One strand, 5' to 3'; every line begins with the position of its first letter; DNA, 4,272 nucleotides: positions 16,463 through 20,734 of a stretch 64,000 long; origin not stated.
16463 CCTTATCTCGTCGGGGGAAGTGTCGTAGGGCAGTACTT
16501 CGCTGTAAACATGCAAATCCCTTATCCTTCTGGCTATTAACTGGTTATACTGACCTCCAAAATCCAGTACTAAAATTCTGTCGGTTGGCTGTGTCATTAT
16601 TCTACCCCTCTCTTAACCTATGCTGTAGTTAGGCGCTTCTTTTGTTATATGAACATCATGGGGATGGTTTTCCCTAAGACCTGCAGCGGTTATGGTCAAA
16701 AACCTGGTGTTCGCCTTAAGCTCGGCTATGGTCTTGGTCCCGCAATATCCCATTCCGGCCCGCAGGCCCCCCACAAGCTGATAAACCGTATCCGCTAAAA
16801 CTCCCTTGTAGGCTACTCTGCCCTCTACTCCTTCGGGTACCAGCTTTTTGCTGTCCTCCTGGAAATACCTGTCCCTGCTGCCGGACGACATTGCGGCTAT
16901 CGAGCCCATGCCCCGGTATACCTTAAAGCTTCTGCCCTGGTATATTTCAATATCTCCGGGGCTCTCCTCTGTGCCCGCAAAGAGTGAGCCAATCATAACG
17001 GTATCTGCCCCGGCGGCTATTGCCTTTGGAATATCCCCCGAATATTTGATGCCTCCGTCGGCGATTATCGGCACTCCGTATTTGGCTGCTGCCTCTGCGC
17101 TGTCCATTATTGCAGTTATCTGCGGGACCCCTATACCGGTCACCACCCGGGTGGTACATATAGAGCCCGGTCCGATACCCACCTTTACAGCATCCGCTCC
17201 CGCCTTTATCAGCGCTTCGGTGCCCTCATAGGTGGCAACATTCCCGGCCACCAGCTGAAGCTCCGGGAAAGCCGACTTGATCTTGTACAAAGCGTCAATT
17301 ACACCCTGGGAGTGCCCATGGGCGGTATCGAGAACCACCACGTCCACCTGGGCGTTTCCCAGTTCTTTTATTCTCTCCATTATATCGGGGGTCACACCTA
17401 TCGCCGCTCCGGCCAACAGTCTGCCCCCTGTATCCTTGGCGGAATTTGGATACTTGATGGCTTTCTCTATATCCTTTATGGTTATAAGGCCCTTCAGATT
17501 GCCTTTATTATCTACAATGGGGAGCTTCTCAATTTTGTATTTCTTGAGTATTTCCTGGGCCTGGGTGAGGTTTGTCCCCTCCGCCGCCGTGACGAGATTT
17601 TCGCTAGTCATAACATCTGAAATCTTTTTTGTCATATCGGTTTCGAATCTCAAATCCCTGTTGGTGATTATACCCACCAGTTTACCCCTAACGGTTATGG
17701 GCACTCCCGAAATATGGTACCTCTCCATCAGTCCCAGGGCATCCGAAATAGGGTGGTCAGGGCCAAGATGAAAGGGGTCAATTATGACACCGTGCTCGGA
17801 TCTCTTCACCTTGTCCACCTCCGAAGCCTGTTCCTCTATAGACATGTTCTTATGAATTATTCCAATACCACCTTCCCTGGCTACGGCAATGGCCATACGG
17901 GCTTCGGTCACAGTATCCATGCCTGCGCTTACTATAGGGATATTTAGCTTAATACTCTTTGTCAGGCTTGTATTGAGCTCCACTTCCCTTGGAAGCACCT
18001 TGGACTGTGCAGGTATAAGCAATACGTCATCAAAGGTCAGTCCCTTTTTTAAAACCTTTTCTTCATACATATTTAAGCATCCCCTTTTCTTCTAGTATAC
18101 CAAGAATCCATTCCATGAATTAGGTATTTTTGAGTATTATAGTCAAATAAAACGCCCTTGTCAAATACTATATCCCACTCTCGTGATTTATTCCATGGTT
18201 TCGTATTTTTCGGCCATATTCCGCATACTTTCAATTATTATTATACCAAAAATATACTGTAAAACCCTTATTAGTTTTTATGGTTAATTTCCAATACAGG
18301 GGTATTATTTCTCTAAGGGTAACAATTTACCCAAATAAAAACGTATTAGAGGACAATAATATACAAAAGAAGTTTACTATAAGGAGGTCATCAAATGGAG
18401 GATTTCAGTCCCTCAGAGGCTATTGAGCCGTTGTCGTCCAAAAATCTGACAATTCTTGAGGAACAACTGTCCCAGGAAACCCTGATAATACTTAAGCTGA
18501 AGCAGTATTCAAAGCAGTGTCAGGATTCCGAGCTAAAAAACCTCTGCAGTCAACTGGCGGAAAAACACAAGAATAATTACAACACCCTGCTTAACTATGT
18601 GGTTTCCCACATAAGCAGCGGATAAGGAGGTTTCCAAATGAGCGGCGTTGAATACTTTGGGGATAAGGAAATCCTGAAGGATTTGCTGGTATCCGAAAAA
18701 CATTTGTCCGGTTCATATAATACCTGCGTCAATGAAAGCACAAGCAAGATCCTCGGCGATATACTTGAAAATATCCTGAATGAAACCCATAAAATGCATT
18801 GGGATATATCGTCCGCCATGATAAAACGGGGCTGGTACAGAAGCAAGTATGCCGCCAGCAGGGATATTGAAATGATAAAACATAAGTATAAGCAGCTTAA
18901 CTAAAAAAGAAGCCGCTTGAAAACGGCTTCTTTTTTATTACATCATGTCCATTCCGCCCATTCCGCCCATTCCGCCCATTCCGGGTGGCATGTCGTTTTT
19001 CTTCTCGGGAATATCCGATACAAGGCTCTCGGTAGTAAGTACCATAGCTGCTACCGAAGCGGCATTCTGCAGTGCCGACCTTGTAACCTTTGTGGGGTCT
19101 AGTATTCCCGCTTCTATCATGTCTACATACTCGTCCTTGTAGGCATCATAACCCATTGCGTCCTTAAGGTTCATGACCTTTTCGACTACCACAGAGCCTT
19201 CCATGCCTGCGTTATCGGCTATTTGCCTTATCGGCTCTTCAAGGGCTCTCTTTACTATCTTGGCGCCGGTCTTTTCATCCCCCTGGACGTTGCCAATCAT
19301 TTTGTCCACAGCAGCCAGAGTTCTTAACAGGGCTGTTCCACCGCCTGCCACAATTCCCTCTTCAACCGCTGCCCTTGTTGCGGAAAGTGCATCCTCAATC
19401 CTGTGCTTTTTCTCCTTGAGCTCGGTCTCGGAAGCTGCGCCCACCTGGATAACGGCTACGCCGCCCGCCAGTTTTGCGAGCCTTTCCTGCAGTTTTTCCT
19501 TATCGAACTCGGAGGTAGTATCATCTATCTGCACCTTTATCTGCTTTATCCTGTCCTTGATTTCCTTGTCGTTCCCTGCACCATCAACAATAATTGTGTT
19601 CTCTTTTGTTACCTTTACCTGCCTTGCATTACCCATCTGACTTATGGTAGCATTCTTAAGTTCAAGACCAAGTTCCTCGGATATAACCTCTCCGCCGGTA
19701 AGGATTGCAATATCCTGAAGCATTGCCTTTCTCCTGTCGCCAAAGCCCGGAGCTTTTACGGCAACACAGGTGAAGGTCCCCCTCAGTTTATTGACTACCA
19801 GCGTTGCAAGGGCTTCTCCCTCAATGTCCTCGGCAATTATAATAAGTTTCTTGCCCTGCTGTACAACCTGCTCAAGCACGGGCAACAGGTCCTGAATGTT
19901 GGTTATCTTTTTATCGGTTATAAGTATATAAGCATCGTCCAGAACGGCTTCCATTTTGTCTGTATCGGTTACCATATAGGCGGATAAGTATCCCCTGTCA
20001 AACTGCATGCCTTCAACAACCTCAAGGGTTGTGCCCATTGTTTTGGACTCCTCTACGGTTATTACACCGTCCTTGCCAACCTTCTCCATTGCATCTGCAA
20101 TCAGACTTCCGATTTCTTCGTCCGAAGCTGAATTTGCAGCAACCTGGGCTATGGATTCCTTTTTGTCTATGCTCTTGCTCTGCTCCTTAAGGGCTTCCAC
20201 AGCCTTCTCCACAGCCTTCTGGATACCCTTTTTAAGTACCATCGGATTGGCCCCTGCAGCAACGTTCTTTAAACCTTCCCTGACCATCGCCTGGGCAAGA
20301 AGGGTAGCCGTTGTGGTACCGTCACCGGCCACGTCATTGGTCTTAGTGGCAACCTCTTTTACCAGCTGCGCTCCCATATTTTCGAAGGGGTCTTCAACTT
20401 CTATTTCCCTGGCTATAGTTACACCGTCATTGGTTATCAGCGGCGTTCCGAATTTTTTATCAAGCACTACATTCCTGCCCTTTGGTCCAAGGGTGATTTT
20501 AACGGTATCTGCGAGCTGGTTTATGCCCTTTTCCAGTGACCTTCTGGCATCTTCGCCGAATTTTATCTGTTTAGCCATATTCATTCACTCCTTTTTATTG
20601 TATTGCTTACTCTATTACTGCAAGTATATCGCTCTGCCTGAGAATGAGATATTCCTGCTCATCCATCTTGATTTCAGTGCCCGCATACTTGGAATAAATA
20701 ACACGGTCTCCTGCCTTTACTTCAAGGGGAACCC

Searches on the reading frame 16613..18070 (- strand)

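Call 10: search_protein_families(library=pfam, proteins=[window:16613-18070:-])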
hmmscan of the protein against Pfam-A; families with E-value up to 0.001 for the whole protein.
window:16613-18070:- (485 aa): 6 families
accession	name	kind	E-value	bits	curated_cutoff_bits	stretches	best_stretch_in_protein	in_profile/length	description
PF00478.31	IMPDH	-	3.2e-166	552.9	25.6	1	10-471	1-345/345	IMP dehydrogenase / GMP reductase domain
PF00571.33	CBS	-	3e-23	82.3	24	2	150-206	1-56/57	CBS domain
PF03060.21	NMO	-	2e-13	50.9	28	2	273-371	138-232/331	Nitronate monooxygenase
PF01070.24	FMN_dh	-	2.2e-06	27.4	24.9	1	271-364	219-305/350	FMN-dependent dehydrogenase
PF00977.27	His_biosynth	-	1.3e-05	25.2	23.6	0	326-363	67-104/228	Histidine biosynthesis protein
PF01645.23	Glu_synthase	-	0.0002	21.1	20.4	1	272-362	210-305/369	Conserved region in glutamate synthase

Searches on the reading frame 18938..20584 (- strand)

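Call 10: search_protein_families(library=pfam, proteins=[window:18938-20584:-])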
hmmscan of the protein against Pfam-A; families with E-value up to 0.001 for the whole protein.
window:18938-20584:- (548 aa): 1 family
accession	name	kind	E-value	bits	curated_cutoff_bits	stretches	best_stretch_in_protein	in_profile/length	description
PF00118.29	Cpn60_TCP1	-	3.6e-81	273.8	34.3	1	24-524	1-488/490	TCP-1/cpn60 chaperonin family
